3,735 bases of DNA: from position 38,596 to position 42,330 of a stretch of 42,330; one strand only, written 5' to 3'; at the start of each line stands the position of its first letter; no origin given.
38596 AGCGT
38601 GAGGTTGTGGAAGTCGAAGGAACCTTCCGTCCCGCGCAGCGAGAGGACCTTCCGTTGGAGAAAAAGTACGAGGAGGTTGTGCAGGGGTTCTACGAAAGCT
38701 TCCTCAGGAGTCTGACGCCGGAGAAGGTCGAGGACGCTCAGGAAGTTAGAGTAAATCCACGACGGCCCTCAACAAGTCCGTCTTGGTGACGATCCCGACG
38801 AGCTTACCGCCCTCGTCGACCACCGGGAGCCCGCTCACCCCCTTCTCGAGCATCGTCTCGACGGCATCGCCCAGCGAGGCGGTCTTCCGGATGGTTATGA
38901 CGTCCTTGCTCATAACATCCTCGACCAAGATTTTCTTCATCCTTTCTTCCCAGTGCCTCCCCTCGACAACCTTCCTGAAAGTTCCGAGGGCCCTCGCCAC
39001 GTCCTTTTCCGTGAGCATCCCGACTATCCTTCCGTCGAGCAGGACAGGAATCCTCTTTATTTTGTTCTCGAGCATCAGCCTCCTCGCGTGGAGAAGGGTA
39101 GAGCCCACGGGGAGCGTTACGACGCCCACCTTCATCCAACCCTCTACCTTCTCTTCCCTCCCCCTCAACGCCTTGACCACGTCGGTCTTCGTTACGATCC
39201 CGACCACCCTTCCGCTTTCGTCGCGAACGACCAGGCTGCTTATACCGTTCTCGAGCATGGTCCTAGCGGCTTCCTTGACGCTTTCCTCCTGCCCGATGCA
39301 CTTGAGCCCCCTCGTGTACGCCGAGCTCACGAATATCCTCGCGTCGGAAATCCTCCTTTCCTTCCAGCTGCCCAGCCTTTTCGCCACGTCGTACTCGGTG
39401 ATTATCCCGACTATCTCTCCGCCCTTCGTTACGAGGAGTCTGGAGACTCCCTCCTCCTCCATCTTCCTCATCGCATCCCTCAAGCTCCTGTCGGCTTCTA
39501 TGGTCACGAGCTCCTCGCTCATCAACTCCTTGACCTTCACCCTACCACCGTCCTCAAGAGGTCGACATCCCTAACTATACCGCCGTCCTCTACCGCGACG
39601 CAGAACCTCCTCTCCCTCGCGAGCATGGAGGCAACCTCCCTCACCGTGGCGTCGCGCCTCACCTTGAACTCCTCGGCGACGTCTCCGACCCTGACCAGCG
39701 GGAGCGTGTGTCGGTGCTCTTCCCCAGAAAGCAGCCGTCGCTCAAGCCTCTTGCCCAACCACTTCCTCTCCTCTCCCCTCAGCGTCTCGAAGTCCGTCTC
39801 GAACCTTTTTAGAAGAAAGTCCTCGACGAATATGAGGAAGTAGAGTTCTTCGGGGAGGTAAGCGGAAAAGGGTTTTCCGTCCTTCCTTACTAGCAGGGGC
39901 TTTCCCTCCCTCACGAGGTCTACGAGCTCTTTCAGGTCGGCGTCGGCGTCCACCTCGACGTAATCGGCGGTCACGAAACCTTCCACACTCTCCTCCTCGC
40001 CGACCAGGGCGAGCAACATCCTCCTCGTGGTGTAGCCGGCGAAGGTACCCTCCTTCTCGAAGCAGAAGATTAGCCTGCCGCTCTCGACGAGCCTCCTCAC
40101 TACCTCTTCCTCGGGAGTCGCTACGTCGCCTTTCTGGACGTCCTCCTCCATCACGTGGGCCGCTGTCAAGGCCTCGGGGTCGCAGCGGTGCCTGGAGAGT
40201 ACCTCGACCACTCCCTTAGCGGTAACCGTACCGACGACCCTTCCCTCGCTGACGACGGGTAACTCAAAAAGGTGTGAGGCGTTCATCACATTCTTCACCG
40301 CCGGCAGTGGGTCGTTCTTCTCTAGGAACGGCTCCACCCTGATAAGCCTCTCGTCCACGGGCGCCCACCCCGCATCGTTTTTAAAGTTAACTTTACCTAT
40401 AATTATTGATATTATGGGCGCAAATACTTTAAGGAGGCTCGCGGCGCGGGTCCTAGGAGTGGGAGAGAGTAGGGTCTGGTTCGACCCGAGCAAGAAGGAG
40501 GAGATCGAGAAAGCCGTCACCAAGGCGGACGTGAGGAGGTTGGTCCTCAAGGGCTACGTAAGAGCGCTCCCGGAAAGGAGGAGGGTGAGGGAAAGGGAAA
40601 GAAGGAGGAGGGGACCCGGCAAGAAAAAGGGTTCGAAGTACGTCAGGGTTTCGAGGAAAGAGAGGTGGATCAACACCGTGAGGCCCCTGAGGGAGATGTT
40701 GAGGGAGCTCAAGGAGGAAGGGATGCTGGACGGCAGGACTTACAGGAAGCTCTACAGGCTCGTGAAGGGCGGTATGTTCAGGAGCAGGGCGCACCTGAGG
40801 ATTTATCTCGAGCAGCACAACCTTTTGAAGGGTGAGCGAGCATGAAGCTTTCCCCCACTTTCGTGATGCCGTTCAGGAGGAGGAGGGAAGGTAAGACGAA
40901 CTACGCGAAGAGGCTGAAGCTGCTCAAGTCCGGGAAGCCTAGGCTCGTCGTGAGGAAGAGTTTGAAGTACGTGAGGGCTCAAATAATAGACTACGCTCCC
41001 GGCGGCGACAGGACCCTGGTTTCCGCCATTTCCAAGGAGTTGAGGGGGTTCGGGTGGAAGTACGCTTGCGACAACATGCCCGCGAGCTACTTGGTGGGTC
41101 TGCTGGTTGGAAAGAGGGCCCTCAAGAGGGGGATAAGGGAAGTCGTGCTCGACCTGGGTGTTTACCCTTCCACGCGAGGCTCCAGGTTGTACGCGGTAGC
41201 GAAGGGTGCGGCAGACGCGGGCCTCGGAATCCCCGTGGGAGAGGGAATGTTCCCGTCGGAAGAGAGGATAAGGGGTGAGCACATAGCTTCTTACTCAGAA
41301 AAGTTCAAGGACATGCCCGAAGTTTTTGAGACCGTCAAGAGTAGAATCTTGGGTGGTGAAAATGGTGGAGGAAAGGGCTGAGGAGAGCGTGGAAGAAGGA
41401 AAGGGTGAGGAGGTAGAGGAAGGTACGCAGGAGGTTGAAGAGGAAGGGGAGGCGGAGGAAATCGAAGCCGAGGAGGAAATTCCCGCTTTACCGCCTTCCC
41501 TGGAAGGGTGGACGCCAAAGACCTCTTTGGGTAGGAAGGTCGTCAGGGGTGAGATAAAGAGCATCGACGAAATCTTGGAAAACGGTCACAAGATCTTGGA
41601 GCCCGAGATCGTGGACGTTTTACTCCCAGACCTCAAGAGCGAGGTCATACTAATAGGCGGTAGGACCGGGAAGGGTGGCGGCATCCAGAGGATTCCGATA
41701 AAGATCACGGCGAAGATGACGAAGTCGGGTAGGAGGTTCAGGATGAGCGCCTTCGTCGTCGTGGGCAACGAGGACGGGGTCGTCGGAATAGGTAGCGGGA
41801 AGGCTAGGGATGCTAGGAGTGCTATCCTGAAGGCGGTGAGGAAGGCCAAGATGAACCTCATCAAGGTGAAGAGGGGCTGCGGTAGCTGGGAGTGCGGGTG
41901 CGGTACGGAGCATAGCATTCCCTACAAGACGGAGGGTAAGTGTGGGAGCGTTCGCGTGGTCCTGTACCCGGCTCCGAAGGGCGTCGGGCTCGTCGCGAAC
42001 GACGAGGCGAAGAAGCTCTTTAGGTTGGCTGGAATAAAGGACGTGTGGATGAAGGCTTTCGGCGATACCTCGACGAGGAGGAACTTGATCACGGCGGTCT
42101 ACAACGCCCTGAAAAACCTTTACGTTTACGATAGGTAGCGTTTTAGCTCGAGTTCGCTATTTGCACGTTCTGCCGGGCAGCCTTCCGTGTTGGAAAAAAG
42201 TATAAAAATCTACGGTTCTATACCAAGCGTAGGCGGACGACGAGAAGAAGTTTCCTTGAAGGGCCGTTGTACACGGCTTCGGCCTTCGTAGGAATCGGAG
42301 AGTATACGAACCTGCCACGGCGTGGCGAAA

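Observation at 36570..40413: Ribosomal-protein cluster split by a ~3.8-kb insertion encoding a presenilin/SPP-like GxGD protease and CBS proteins; rpl32e not found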

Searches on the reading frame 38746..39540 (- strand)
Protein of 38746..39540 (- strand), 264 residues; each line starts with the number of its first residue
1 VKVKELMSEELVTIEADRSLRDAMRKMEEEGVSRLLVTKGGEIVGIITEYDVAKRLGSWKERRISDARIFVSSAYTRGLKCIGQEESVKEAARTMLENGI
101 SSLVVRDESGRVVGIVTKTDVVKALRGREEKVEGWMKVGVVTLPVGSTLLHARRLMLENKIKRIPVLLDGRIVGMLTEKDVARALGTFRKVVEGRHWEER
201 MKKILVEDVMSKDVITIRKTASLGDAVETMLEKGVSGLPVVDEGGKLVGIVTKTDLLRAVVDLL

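Call 3: search_protein_families(library=pfam, proteins=[window:38746-39540:-], max_evalue=0.1)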
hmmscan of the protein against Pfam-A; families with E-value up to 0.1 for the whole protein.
window:38746-39540:- (264 aa): 2 families
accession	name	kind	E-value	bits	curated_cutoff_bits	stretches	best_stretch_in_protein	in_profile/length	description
PF00571.33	CBS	-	2.9e-63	210.4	24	4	206-261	1-56/57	CBS domain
PF19411.4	Clink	-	0.041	14.4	25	0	189-230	14-54/141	Cell cycle link protein Clink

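Call 8: search_protein_families(library=ncbifam, proteins=[window:38746-39540:-], max_evalue=0.1)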
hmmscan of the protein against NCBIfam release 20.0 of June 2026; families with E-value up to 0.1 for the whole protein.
window:38746-39540:- (264 aa): 32 families (the best 25 are shown)
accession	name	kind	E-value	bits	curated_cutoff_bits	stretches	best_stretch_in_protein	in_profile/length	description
NF041552.1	TF_PrdR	equivalog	7.1e-33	113.8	795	3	71-184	8-124/577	sigma-54 dependent transcriptional regulator PrdR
TIGR01302.1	IMP_dehydrog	equivalog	2.5e-24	85.9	481.5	3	84-184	95-199/450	IMP dehydrogenase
NF011447.0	PRK14869.2-3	equivalog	1.4e-22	80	522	4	204-260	68-124/540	putative manganese-dependent inorganic diphosphatase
NF053603.1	HhpR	exception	6.4e-22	78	520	3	136-258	67-181/282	CBS domain-containing high hydrostatic pressure regulator HhpR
NF011443.0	PRK14869.1-5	equivalog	2.2e-18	66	335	3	206-262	71-127/546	putative manganese-dependent inorganic diphosphatase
NF011440.0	PRK14869.1-2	equivalog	6e-18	64.8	746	2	203-261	66-124/541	putative manganese-dependent inorganic diphosphatase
NF053704.1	TransRegCcpNBacil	equivalog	7.1e-18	64.7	260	2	195-261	66-131/208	transcriptional regulator CcpN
TIGR01186.1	proV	subfamily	1e-17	64.3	326.6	2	199-262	297-359/363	betaine/proline/choline family ABC transporter ATP-binding protein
NF041630.1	CBS_CbpB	equivalog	2e-17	63.4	125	2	145-262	26-137/143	cyclic-di-AMP-binding protein CbpB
NF053863.1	DS11_antiphage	equivalog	6.2e-17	61.7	260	3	73-184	79-191/305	CBS domain-containing anti-phage protein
TIGR00393.1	kpsF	subfamily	7.4e-17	61.8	203.7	3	1-116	155-267/268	KpsF/GutQ family sugar-phosphate isomerase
NF011441.0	PRK14869.1-3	equivalog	5.4e-16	58.3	753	2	195-263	60-127/548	putative manganese-dependent inorganic diphosphatase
NF005869.0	PRK07807.1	equivalog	6.2e-16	58.5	549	3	82-184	102-203/479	GuaB1 family IMP dehydrogenase-related protein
NF011449.0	PRK14869.2-5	equivalog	1.4e-15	57.3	411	2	131-258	68-203/451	putative manganese-dependent inorganic diphosphatase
TIGR01137.1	cysta_beta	equivalog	1.5e-15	56.8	510.25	2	200-261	334-395/457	cystathionine beta-synthase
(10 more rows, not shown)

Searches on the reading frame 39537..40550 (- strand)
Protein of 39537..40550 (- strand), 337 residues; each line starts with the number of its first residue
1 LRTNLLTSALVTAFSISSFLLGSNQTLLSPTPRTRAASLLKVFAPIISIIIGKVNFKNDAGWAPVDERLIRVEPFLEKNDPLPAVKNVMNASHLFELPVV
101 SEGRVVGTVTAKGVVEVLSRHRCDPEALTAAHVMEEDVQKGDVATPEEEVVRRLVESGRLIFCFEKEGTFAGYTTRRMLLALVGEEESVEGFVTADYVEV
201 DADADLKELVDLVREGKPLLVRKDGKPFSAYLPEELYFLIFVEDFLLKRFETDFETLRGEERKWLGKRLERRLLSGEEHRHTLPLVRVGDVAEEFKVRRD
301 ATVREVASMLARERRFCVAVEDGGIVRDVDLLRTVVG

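Call 3: search_protein_families(library=pfam, proteins=[window:39537-40550:-], max_evalue=0.1)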
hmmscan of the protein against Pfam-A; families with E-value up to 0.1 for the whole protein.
window:39537-40550:- (337 aa): 2 families
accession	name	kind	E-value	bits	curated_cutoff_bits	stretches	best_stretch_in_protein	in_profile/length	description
PF00571.33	CBS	-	2.8e-11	44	24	2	75-119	11-56/57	CBS domain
PF00392.27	GntR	-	0.061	13.4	27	0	267-314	7-52/64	Bacterial regulatory proteins, gntR family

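Call 8: search_protein_families(library=ncbifam, proteins=[window:39537-40550:-], max_evalue=0.1)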
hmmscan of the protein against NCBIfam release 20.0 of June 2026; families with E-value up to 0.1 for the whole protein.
window:39537-40550:- (337 aa): 2 families
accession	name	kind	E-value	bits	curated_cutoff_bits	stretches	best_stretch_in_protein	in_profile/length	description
NF041630.1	CBS_CbpB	equivalog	5.8e-05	23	125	1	88-183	36-135/143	cyclic-di-AMP-binding protein CbpB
NF041552.1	TF_PrdR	equivalog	0.0027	16.1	795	1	76-117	83-124/577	sigma-54 dependent transcriptional regulator PrdR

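Call 59: search_protein_families(library=pfam, proteins=[window:39537-40358:-], max_evalue=1)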
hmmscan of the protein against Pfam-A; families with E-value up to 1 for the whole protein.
window:39537-40358:- (273 aa): 2 families
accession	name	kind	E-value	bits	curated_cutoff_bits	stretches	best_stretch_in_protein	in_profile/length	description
PF00571.33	CBS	-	8.8e-12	45.6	24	2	11-55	11-56/57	CBS domain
PF00392.27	GntR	-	0.039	14.1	27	1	203-250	7-52/64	Bacterial regulatory proteins, gntR family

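Call 74: search_protein_families(library=phrogs, proteins=[window:39537-40358:-], max_evalue=0.01)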
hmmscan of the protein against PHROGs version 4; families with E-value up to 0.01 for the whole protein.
window:39537-40358:- (273 aa): 0 families

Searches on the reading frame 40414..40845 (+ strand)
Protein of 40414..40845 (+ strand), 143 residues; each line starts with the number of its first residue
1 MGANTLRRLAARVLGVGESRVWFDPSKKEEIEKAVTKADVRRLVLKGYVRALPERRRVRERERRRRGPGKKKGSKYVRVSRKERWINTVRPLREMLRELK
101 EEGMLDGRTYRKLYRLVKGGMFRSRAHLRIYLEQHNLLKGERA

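Call 3: search_protein_families(library=pfam, proteins=[window:40414-40845:+], max_evalue=0.1)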
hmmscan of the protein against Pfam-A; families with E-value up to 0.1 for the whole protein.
window:40414-40845:+ (143 aa): 2 families
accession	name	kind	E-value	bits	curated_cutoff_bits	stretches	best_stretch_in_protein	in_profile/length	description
PF25476.1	Ribosomal_L19e_C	-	6e-24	84.5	25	1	55-135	10-90/91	Ribosomal protein L19e, C-terminal domain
PF01280.26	Ribosomal_L19e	-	7.4e-19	67.9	25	1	5-53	4-52/53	Ribosomal protein L19e, N-terminal domain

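Call 46: find_related_loci(query=A4, collection=metagenome_contigs, flank=8000)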
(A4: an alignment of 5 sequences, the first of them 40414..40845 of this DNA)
Query A4 (143 aa) in metagenome_contigs; peptide patterns used: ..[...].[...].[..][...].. (x = any residue, [..] = any of these).
600 stretches matched a pattern (row limit reached: there are more); 441 encode a relative of the query (tblastn E <= 1e-3); the best 80 are kept; 80 distinct loci.
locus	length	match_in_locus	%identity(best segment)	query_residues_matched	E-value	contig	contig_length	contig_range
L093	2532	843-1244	60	7-139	1e-52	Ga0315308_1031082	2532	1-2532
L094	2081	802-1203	57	7-139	8e-47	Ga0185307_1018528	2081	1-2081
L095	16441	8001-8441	51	1-138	1e-42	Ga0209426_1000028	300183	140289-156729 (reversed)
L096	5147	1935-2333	58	7-138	2e-42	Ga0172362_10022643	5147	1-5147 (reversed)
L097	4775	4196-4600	53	6-137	4e-42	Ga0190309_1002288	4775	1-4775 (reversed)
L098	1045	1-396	52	9-137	3e-42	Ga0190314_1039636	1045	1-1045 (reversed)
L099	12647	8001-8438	45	1-143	2e-40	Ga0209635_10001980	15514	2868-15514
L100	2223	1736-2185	47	1-141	1e-38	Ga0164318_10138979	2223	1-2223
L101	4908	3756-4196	45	1-138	3e-38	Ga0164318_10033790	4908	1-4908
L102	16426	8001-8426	47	7-139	4e-37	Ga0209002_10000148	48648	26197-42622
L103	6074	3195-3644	46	1-141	9e-37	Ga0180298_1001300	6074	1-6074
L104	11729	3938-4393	46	1-143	2e-36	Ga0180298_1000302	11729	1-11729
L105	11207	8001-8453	45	1-142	3e-36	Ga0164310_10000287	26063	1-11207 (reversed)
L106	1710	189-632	47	1-139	4e-36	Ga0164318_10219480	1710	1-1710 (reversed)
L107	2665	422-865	44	1-139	9e-36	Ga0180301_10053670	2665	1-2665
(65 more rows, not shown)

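Call 59: search_protein_families(library=pfam, proteins=[L094:1-366:+, L094:361-759:-], max_evalue=1)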
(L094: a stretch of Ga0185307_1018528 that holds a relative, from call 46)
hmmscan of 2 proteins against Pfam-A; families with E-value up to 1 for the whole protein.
L094:1-366:+ (121 aa): 5 families
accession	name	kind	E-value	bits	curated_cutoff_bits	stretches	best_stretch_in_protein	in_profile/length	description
PF09845.14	OapC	-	5e-25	88.7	23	1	3-119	2-132/133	Origin-associated protein OapC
PF16871.11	DUF5077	-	0.11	13.1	24.6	1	32-99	38-106/122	Domain of unknown function (DUF5077)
PF11239.13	DUF3040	-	0.21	12.3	24.7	1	36-64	4-32/84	Protein of unknown function (DUF3040)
PF09036.15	Bcr-Abl_Oligo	-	0.41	11.1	23.1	1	39-72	22-54/73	Bcr-Abl oncoprotein oligomerisation domain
PF09044.15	Kp4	-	0.5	10.9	27.8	0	21-41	95-115/125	Kp4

L094:361-759:- (132 aa): 2 families
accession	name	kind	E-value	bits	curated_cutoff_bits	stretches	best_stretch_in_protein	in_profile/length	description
PF21328.3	Gp44_lid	-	0.088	13.4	27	1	27-56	3-32/63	Sliding-clamp-loader large subunit, AAA+ ATPase lid domain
PF01335.27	DED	-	0.1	13.3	35.9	1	77-126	29-79/82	Death effector domain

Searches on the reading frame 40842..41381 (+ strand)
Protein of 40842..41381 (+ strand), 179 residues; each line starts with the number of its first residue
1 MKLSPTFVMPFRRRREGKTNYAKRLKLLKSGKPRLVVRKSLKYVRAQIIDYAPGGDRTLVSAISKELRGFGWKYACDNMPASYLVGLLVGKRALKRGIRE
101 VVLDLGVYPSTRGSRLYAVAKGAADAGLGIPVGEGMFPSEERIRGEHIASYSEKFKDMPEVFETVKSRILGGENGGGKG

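Call 3: search_protein_families(library=pfam, proteins=[window:40842-41381:+], max_evalue=0.1)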
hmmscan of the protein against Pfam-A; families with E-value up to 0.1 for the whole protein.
window:40842-41381:+ (179 aa): 2 families
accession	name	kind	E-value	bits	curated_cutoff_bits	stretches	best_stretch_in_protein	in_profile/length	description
PF17144.9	Ribosomal_L5e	-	6.9e-25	88.5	27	2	8-96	4-99/163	Ribosomal large subunit proteins 60S L5, and 50S L18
PF00861.27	Ribosomal_L18p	-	1.7e-11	44.9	27.8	1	23-128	16-114/116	Ribosomal L18 of archaea, bacteria, mitoch. and chloroplast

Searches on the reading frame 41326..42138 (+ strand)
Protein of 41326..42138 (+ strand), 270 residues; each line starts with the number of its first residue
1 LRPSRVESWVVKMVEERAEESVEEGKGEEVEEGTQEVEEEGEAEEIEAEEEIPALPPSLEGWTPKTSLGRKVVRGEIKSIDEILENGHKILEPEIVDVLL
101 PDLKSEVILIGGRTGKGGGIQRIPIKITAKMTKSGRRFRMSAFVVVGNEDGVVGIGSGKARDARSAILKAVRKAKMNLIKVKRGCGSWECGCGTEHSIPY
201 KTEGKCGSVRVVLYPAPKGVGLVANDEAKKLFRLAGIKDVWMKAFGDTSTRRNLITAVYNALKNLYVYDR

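Call 3: search_protein_families(library=pfam, proteins=[window:41326-42138:+], max_evalue=0.1)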
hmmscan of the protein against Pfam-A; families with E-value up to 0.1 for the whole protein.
window:41326-42138:+ (270 aa): 2 families
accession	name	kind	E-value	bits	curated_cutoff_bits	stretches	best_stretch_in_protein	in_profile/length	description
PF00333.26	Ribosomal_S5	-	7.2e-22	77.6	27.1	1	124-182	7-65/65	Ribosomal protein S5, N-terminal domain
PF03719.21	Ribosomal_S5_C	-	1.3e-21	76.3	21.5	1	204-268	1-64/71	Ribosomal protein S5, C-terminal domain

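Call 92: find_encoding_contigs(protein=window:41362-42138:+, flank=10000, max_places=4)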
Protein window:41362-42138:+ (258 aa): no gene with exactly this product is on record in the collection.

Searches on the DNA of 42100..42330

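Call 39: search_rna_families(source=window, start=42100, end=42330, threshold=evalue, max_evalue=1)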
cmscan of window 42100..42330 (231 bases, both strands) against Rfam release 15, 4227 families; matches with E-value up to 1: 0.
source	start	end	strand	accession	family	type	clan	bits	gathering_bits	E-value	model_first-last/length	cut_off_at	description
